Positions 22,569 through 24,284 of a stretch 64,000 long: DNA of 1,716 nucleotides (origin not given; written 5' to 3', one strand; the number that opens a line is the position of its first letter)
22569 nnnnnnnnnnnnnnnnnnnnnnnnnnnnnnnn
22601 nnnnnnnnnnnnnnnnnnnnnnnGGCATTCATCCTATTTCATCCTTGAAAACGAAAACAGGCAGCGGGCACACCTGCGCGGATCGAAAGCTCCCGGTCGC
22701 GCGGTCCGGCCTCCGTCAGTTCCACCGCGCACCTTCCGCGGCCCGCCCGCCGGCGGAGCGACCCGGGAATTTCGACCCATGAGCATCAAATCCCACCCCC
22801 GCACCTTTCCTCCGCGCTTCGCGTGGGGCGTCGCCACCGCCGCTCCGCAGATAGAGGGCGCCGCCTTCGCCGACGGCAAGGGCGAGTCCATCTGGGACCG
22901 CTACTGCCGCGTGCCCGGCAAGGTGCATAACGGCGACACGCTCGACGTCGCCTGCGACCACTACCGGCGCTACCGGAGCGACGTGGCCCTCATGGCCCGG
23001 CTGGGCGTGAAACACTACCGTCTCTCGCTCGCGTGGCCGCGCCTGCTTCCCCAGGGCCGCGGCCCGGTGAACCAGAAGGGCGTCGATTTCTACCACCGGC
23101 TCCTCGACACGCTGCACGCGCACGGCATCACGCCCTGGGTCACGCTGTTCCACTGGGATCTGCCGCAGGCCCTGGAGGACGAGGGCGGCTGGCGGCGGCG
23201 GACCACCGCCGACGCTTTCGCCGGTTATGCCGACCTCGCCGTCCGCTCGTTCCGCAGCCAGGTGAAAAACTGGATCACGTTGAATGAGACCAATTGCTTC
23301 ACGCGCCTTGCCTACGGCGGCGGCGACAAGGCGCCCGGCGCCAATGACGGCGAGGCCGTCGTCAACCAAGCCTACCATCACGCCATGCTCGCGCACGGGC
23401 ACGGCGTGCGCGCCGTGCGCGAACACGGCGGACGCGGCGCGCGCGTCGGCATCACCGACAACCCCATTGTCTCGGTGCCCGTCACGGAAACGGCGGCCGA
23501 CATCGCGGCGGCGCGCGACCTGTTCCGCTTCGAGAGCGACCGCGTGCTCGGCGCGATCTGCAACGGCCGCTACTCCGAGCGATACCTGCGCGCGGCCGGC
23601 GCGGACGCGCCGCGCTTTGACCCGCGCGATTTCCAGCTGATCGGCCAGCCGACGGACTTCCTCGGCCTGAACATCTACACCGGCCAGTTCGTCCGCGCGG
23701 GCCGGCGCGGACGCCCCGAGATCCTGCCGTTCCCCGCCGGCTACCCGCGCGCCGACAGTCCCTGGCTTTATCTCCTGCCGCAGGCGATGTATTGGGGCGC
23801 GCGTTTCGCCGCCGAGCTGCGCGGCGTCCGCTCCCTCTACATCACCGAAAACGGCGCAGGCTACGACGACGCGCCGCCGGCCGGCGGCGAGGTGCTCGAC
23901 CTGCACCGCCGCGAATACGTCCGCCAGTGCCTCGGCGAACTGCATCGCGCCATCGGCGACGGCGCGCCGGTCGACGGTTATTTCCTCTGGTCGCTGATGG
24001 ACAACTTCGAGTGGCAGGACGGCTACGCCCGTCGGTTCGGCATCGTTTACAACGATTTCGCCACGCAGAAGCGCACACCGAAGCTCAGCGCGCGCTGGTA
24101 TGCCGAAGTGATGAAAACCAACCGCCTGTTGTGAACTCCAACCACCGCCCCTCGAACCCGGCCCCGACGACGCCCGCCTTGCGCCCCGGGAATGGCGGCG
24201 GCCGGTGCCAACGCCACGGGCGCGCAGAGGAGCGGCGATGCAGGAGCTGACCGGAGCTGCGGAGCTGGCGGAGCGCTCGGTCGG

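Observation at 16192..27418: Locus suggesting uptake and cytoplasmic processing of a sulfated beta-glycoside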

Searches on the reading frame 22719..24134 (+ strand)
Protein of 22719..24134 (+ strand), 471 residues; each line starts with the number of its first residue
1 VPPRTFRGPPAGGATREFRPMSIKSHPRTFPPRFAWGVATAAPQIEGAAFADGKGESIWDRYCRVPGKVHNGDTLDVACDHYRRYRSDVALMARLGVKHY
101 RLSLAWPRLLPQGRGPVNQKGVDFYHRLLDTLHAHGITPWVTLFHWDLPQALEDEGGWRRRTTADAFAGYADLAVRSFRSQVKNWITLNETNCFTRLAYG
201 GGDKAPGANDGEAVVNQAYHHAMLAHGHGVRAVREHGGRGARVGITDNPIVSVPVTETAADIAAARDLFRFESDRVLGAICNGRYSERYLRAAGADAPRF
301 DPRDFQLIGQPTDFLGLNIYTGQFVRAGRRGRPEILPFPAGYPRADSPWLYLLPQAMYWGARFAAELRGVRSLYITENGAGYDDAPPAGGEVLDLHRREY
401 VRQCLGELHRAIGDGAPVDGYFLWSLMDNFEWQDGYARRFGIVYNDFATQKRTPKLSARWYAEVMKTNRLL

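Call 4: search_protein_families(library=pfam, proteins=[window:22719-24134:+])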
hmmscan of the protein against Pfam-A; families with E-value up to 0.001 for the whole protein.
window:22719-24134:+ (471 aa): 1 family
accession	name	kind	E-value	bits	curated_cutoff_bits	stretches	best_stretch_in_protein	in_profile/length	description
PF00232.24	Glyco_hydro_1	-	4.5e-139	464.2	22.6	1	28-469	3-452/453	Glycosyl hydrolase family 1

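Call 5: search_protein_families(library=ncbifam, proteins=[window:22719-24134:+])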
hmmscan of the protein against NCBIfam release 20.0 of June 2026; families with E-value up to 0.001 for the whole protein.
window:22719-24134:+ (471 aa): 8 families
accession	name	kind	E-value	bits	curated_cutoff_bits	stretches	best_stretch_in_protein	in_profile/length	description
TIGR03356.1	BGL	equivalog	3.9e-150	500.5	478.5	1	30-461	1-427/427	GH1 family beta-glucosidase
NF010036.0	PRK13511.1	subfamily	1e-93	314.5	610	2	28-327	3-306/469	6-phospho-beta-galactosidase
TIGR01233.1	lacG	equivalog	6.9e-82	275.8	561.2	2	29-334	3-311/472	6-phospho-beta-galactosidase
NF007356.0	PRK09852.1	subfamily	1.3e-46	159.3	623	2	29-237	3-228/474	6-phospho-beta-glucosidase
NF007158.0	PRK09593.1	subfamily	1.1e-40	139.8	639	2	28-230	4-223/478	6-phospho-beta-glucosidase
NF007154.0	PRK09589.1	subfamily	3.9e-40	138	624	2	30-236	4-228/476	6-phospho-beta-glucosidase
NF011589.0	PRK15014.1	subfamily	6.4e-37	127.9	686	1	29-468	5-473/477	6-phospho-beta-glucosidase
NF041004.1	Beta_gal_BgaS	equivalog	1.3e-28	99.8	475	1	117-469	123-467/479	beta-galactosidase BgaS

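Call 8: search_solved_structures(query=window:22785-24134:+, max_evalue=1e-60)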
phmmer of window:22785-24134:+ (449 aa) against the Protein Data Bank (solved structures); distinct sequences matched with E-value up to 1e-60: 148 (the best 60 are shown).
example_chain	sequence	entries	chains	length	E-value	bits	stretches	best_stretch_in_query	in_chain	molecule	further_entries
8in1_A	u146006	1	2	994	3.4e-139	467.9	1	7-445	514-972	Beta-Glucosidase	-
6z1h_A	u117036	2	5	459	7.4e-124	417.4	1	7-448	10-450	ANCESTRAL RECONSTRUCTED GLYCOSIDASE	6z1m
1od0_A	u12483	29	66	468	2.8e-117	395.7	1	3-448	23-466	BETA-GLUCOSIDASE A | BETA-GLUCOSIDASE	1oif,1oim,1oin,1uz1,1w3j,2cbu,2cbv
5idi_A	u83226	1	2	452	5.1e-116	391.5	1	6-448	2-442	1,4-beta-D-glucan glucohydrolase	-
7wdn_A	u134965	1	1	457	3e-115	389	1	3-448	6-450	beta-glucosidase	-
5xgz_A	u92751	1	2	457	3e-115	389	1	3-448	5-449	Beta-glycosidase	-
7wdo_A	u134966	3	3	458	3e-115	389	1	3-448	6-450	Beta-glucosidase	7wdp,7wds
3cmj_A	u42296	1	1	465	4.6e-115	388.4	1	6-447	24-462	Beta-glucosidase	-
4hz6_A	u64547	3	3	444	6.5e-115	387.9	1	6-447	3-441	Beta-glucosidase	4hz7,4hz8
7wdr_A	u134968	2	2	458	2.4e-114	386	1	3-448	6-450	Beta-glucosidase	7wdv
6ziv_AAA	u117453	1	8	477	1.3e-113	383.6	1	5-448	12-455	Beta-glucosidase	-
1qox_A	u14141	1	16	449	1.6e-111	376.7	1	7-444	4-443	BETA-GLUCOSIDASE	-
1gnx_A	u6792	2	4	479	1.8e-110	373.2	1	6-446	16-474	BETA-GLUCOSIDASE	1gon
6qwi_A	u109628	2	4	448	4.5e-110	371.9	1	8-446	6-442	Beta-glucosidase A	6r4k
1e4i_A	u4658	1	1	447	5.3e-109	368.4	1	8-447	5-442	BETA-GLUCOSIDASE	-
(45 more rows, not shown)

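Call 68: find_homologous_proteins(query=window:22782-24134:+, max_evalue=1e-150)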
Query window:22782-24134:+ (450 aa): 1613 proteins with E <= 1e-150 among 8000 candidates; the best 120 are listed.
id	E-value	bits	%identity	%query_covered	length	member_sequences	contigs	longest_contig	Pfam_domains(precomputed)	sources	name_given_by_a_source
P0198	0.0e+0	1039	97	100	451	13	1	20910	PF00232.25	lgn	-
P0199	1.1e-267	907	85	100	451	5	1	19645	PF00232.25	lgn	-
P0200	1.5e-267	906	85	100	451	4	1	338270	PF00232.25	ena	-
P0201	4.4e-261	885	84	99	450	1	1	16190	PF00232.25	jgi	-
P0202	8.8e-225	765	72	98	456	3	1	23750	PF00232.25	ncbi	-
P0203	4.9e-224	763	74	98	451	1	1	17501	PF00232.25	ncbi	ncbi:MAG TPA: GH1 family beta-glucosidase [Opitutaceae bacterium]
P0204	1.5e-223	761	70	100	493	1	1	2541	PF00232.25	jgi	jgi:beta-glucosidase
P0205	6.6e-221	752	69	100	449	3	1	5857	PF00232.25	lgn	-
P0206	8.4e-221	752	71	100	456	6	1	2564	PF00232.25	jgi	-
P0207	3.2e-219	747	70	99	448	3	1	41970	PF00232.25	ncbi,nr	ncbi:MAG: GH1 family beta-glucosidase [Methylacidiphilales bacterium]|nr:GH1 family beta-glucosidase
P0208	6.0e-219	746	69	99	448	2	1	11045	PF00232.25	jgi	jgi:beta-glucosidase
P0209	1.5e-218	745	71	98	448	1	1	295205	PF00232.25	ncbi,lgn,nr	ncbi:beta-glucosidase [Opitutaceae bacterium EW11]|nr:beta-glucosidase [Opitutaceae bacterium EW11]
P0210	2.8e-218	744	71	98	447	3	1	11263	PF00232.25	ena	-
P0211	3.0e-218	744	69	100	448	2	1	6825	PF00232.25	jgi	jgi:beta-glucosidase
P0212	3.1e-218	744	69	99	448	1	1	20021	PF00232.25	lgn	-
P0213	5.3e-218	743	69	99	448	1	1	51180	PF00232.25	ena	-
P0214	5.7e-218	743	70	98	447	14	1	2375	PF00232.25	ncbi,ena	-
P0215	8.8e-218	742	68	100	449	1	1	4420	PF00232.25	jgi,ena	-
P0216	1.5e-217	741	68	99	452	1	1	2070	PF00232.25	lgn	-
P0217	2.3e-217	741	70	99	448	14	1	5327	PF00232.25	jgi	jgi:beta-glucosidase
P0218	3.2e-217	740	71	98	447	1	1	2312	PF00232.25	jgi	jgi:beta-glucosidase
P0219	3.4e-217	740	68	100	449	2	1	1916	PF00232.25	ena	-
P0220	3.5e-217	740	71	98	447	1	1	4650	PF00232.25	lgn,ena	-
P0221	3.6e-217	740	69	98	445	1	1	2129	PF00232.25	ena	-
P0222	5.2e-217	739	71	98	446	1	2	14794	PF00232.25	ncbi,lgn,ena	-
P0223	2.4e-216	737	68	99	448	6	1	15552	PF00232.25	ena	-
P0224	4.6e-216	736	68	99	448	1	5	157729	PF00232.25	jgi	jgi:beta-glucosidase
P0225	6.6e-216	736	69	100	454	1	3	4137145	PF00232.25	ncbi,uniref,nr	ncbi:beta-glucosidase [Opitutaceae bacterium TAV4]|uniref:GH1 family beta-glucosidase n=1 Tax=Gemini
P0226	9.8e-216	735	67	100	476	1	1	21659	PF00232.25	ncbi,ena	-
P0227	1.5e-215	735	68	99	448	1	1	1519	PF00232.25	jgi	jgi:beta-glucosidase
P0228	2.0e-215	734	69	98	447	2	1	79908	PF00232.25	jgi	jgi:beta-glucosidase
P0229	2.2e-215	734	69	98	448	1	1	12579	PF00232.25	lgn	-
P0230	2.4e-215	734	70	98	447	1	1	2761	PF00232.25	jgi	jgi:beta-glucosidase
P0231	2.8e-215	734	70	98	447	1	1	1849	PF00232.25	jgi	jgi:beta-glucosidase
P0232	2.8e-215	734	70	98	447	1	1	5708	PF00232.25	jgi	jgi:beta-glucosidase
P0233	3.6e-215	733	69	99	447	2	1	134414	PF00232.25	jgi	jgi:beta-glucosidase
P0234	5.6e-215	733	68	99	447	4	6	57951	PF00232.25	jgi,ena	-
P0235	7.8e-215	732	68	99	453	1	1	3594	PF00232.25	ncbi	-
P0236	1.2e-214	732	68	100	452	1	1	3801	PF00232.25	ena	-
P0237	1.6e-214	731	69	99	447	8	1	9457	PF00232.25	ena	-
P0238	1.8e-214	731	69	98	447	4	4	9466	PF00232.25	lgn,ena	-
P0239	1.9e-214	731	68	98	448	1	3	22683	PF00232.25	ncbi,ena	-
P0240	2.9e-214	730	70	98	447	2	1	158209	PF00232.25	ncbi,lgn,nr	ncbi:MAG TPA: GH1 family beta-glucosidase [Opitutaceae bacterium]|nr:GH1 family beta-glucosidase [Op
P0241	3.5e-214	730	68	99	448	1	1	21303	PF00232.25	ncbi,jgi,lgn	-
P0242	8.4e-214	729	70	98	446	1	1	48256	PF00232.25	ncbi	-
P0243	8.7e-214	729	68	98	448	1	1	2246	PF00232.25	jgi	jgi:beta-glucosidase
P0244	9.8e-214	729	68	98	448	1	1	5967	PF00232.25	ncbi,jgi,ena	jgi:beta-glucosidase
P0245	1.1e-213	729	68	99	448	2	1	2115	PF00232.25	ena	-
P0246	2.0e-213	728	71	98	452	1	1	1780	PF00232.25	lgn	-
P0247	2.3e-213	727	68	98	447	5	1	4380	PF00232.25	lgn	-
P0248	3.8e-213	727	70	98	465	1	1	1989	PF00232.25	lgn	-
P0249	5.5e-213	726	70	100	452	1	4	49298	PF00232.25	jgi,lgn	jgi:beta-glucosidase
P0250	5.6e-213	726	69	98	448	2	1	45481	PF00232.25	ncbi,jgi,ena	jgi:beta-glucosidase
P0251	6.8e-213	726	68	100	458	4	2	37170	PF00232.25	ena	-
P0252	8.6e-213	726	69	99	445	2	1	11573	PF00232.25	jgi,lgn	jgi:beta-glucosidase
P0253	1.4e-212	725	67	99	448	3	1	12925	PF00232.25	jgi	jgi:beta-glucosidase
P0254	1.6e-212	725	70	98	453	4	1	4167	PF00232.25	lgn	-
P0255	2.1e-212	724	68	99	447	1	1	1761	PF00232.25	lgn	-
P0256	3.9e-212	723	68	100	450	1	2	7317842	PF00232.25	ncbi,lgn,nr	ncbi:beta-glucosidase [Opitutaceae bacterium TAV5]|nr:beta-glucosidase [Opitutaceae bacterium TAV5]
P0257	4.7e-212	723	68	98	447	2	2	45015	PF00232.25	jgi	jgi:beta-glucosidase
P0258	4.9e-212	723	70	98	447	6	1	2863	PF00232.25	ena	-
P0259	5.8e-212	723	68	100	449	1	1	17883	PF00232.25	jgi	jgi:beta-glucosidase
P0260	6.4e-212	723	67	98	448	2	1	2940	PF00232.25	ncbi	-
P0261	7.5e-212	722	67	100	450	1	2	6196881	PF00232.25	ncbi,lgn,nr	ncbi:beta-galactosidase [Opitutaceae bacterium TAV1]|nr:beta-galactosidase [Opitutaceae bacterium TA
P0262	8.3e-212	722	68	98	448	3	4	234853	PF00232.25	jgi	jgi:beta-glucosidase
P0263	9.7e-212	722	68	99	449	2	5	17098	PF00232.25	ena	-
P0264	1.6e-211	721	69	99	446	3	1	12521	PF00232.25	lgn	-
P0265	3.2e-211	720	68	100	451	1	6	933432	PF00232.25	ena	-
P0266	4.0e-211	720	68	100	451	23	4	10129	PF00232.25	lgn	-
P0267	4.0e-211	720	68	98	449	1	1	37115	PF00232.25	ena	-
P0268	4.2e-211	720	67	100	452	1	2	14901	PF00232.25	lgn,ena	-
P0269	4.9e-211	720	68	98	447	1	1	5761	PF00232.25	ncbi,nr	ncbi:MAG TPA: GH1 family beta-glucosidase [Candidatus Synoicihabitans sp.]|nr:GH1 family beta-glucos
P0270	5.0e-211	720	69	98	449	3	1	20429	PF00232.25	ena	-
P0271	5.1e-211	720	67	100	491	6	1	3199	PF00232.25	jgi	jgi:beta-glucosidase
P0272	6.5e-211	719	69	99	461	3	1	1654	PF00232.25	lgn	-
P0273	9.1e-211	719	69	99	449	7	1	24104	PF00232.25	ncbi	-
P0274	1.0e-210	719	68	98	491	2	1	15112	PF00232.25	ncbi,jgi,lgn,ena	-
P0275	1.5e-210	718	69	99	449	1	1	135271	PF00232.25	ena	-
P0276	1.6e-210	718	68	99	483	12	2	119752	PF00232.25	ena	-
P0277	1.6e-210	718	69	98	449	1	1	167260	PF00232.25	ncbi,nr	ncbi:MAG TPA: GH1 family beta-glucosidase [Candidatus Didemnitutus sp.]|nr:GH1 family beta-glucosida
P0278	1.7e-210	718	67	99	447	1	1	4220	PF00232.25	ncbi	-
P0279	2.3e-210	718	68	100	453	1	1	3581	PF00232.25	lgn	-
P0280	3.4e-210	717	66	98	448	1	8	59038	PF00232.25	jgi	jgi:beta-glucosidase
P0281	3.7e-210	717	68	98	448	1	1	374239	PF00232.25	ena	-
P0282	4.6e-210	717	68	99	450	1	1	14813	PF00232.25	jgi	-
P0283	5.1e-210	716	67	99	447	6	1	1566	PF00232.25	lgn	-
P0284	8.0e-210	716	68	96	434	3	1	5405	PF00232.25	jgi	jgi:beta-glucosidase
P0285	8.2e-210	716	67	98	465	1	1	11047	PF00232.25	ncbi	-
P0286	9.3e-210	716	67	99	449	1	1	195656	PF00232.25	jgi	jgi:beta-glucosidase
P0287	1.0e-209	715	70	98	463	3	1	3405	PF00232.25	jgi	jgi:beta-glucosidase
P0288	1.3e-209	715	69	98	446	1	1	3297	PF00232.25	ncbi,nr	ncbi:MAG: beta-glucosidase [Verrucomicrobia bacterium]|nr:beta-glucosidase [Verrucomicrobiota bacter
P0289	1.5e-209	715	66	100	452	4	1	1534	PF00232.25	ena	-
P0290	2.1e-209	714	67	99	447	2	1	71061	PF00232.25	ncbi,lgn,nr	ncbi:MAG TPA: GH1 family beta-glucosidase [Opitutaceae bacterium]|nr:GH1 family beta-glucosidase [Op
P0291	2.5e-209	714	67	99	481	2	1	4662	PF00232.25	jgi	jgi:beta-glucosidase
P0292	2.6e-209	714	68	100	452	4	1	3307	PF00232.25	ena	-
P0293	3.1e-209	714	67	99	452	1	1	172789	PF00232.25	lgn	-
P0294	3.2e-209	714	66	100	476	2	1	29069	PF00232.25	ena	-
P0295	3.2e-209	714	67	100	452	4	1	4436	PF00232.25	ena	-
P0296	4.0e-209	713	67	98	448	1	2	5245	PF00232.25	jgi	jgi:beta-glucosidase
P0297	4.1e-209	713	67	100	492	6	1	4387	PF00232.25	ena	-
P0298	4.7e-209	713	67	98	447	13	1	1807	PF00232.25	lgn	-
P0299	4.8e-209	713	66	99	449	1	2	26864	PF00232.25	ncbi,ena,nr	ncbi:MAG TPA: GH1 family beta-glucosidase [Opitutaceae bacterium]|nr:GH1 family beta-glucosidase [Op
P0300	5.1e-209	713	67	98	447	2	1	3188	PF00232.25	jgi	-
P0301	6.5e-209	713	69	96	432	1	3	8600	PF00232.25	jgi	jgi:beta-glucosidase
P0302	6.6e-209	713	67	98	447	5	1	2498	PF00232.25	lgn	-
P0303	7.3e-209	713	68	99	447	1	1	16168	PF00232.25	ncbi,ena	-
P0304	8.3e-209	712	69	98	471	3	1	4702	PF00232.25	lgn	-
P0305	1.6e-208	712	67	98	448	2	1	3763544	PF00232.25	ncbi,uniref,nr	ncbi:beta-glucosidase [Verrucomicrobium sp. GAS474]|uniref:GH1 family beta-glucosidase n=1 Tax=Verru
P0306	1.7e-208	711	69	99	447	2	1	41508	PF00232.25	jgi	jgi:beta-glucosidase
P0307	2.0e-208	711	69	98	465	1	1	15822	PF00232.25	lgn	-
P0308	2.0e-208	711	69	98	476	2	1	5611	PF00232.25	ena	-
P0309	2.1e-208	711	67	99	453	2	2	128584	PF00232.25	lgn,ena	-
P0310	2.1e-208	711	69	98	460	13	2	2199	PF00232.25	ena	-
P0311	2.2e-208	711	67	99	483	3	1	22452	PF00232.25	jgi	jgi:beta-glucosidase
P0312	3.0e-208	711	67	99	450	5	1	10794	PF00232.25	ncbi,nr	ncbi:MAG TPA: GH1 family beta-glucosidase [Opitutaceae bacterium]|nr:GH1 family beta-glucosidase [Op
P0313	3.0e-208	711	66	99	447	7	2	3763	PF00232.25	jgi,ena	-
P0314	3.8e-208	710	67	100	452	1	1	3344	PF00232.25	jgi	jgi:beta-glucosidase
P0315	3.9e-208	710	68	98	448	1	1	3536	PF00232.25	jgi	jgi:beta-glucosidase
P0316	4.4e-208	710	67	100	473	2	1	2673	PF00232.25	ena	-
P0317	5.2e-208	710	67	99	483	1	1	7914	PF00232.25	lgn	-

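Call 69: find_encoding_contigs(protein=P0203, flank=8000, max_places=1)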
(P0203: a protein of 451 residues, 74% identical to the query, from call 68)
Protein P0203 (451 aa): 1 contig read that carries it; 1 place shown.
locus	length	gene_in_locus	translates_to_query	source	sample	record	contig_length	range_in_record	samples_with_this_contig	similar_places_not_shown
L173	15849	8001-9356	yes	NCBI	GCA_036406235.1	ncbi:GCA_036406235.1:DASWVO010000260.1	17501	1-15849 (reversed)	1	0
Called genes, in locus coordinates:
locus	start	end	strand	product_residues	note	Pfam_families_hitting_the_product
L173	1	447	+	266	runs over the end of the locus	PF04140:ICMT (faint)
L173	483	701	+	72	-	-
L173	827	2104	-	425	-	PF02836:Glyco_hydro_2_C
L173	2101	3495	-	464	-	PF07690:MFS_1, PF13347:MFS_2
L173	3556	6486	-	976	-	PF07715:Plug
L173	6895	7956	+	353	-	PF00356:LacI, PF00532:Peripla_BP_1 (weak), PF13377:Peripla_BP_3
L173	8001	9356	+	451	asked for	PF00232:Glyco_hydro_1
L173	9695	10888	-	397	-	PF00155:Aminotran_1_2, PF01041:DegT_DnrJ_EryC1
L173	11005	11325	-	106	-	PF01402:RHH_1 (faint)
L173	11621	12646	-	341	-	PF01551:Peptidase_M23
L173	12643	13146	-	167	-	-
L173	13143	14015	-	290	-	PF01887:SAM_HAT_N, PF20257:SAM_HAT_C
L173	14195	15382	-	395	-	PF04055:Radical_SAM, PF06969:HemN_C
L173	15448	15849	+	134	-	?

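Call 70: find_encoding_contigs(protein=P0202, flank=8000, max_places=1)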
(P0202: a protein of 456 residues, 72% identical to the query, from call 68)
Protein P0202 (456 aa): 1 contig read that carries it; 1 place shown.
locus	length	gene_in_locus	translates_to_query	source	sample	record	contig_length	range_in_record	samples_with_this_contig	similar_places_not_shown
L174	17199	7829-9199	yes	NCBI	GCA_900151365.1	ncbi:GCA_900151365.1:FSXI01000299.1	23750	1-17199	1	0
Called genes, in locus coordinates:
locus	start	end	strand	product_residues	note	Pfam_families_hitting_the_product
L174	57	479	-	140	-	PF01047:MarR (weak), PF12802:MarR_2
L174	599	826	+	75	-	PF04845:PurA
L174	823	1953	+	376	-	-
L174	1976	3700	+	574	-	PF00654:Voltage_CLC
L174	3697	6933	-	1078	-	PF02837:Glyco_hydro_2_N, PF22666:Glyco_hydro_2_N2 (weak), PF00703:Glyco_hydro_2, PF02836:Glyco_hydro_2_C, PF16353:LacZ_4, PF02929:Bgal_small_N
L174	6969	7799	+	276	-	PF07883:Cupin_2 (weak), PF02311:AraC_binding (weak), PF12833:HTH_18 (weak), PF00165:HTH_AraC, PF12833:HTH_18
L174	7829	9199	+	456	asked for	PF00232:Glyco_hydro_1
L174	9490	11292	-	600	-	-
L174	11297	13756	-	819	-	PF24157:DUF7408 (faint)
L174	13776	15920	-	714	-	PF07584:BatA, PF13519:VWA_2, PF07705:CARDB (faint)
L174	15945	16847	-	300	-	PF01882:DUF58, PF13519:VWA_2 (weak)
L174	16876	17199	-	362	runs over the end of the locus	PF00493:MCM (weak), PF20030:bpMoxR, PF07726:AAA_3, PF07728:AAA_5, PF17863:AAA_lid_2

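Call 71: find_encoding_contigs(protein=P0209, flank=8000, max_places=1)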
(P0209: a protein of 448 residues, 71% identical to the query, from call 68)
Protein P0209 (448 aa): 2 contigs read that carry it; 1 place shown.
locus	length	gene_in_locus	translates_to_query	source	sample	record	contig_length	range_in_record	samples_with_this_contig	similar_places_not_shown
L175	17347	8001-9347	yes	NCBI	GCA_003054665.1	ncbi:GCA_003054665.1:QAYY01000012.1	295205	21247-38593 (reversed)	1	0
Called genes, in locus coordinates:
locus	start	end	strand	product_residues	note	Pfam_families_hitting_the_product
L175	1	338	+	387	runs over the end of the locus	PF08240:ADH_N, PF00107:ADH_zinc_N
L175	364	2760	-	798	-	PF01301:Glyco_hydro_35, PF02449:Glyco_hydro_42 (weak), PF13364:BetaGal_ABD2 (faint), PF21317:BetaGal_ABD_1, PF21467:BetaGal_gal-bd, PF00754:F5_F8_type_C, PF22633:F5_F8_type_C_2 (weak)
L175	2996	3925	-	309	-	PF01738:DLH (faint), PF20434:BD-FAE, PF07859:Abhydrolase_3, PF00326:Peptidase_S9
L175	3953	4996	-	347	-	PF04616:Glyco_hydro_43, PF22847:Glyco_hydro_43_rel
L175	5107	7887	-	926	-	-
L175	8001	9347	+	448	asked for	PF00232:Glyco_hydro_1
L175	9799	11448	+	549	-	PF04616:Glyco_hydro_43, PF17851:GH43_C2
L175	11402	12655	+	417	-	PF16153:DUF4861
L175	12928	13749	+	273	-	PF04962:KduI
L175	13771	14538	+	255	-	PF00106:adh_short, PF08659:KR, PF13561:adh_short_C2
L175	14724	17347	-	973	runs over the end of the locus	PF19815:DUF6298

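Call 72: find_encoding_contigs(protein=P0225, flank=8000, max_places=1)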
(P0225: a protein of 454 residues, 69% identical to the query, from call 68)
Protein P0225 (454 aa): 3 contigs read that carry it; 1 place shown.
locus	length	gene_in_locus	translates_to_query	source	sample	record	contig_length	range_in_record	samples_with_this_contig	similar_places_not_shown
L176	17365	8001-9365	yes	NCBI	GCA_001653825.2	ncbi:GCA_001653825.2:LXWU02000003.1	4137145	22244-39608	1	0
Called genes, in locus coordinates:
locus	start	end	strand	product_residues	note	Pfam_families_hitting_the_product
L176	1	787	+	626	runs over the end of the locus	PF13589:HATPase_c_3, PF00183:HSP90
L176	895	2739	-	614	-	-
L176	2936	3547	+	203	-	PF02545:Maf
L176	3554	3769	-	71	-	-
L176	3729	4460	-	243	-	PF00657:Lipase_GDSL, PF04311:DUF459 (faint), PF13472:Lipase_GDSL_2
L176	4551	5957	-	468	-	PF00206:Lyase_1, PF10415:FumaraseC_C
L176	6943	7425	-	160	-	PF07291:MauE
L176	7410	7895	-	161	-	PF00581:Rhodanese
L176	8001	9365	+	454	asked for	PF00232:Glyco_hydro_1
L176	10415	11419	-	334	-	PF03781:FGE-sulfatase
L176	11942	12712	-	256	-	PF00121:TIM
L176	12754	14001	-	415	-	PF00162:PGK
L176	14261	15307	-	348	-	PF00044:Gp_dh_N, PF02800:Gp_dh_C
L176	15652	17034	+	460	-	PF01554:MatE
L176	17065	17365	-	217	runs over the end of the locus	PF00881:Nitroreductase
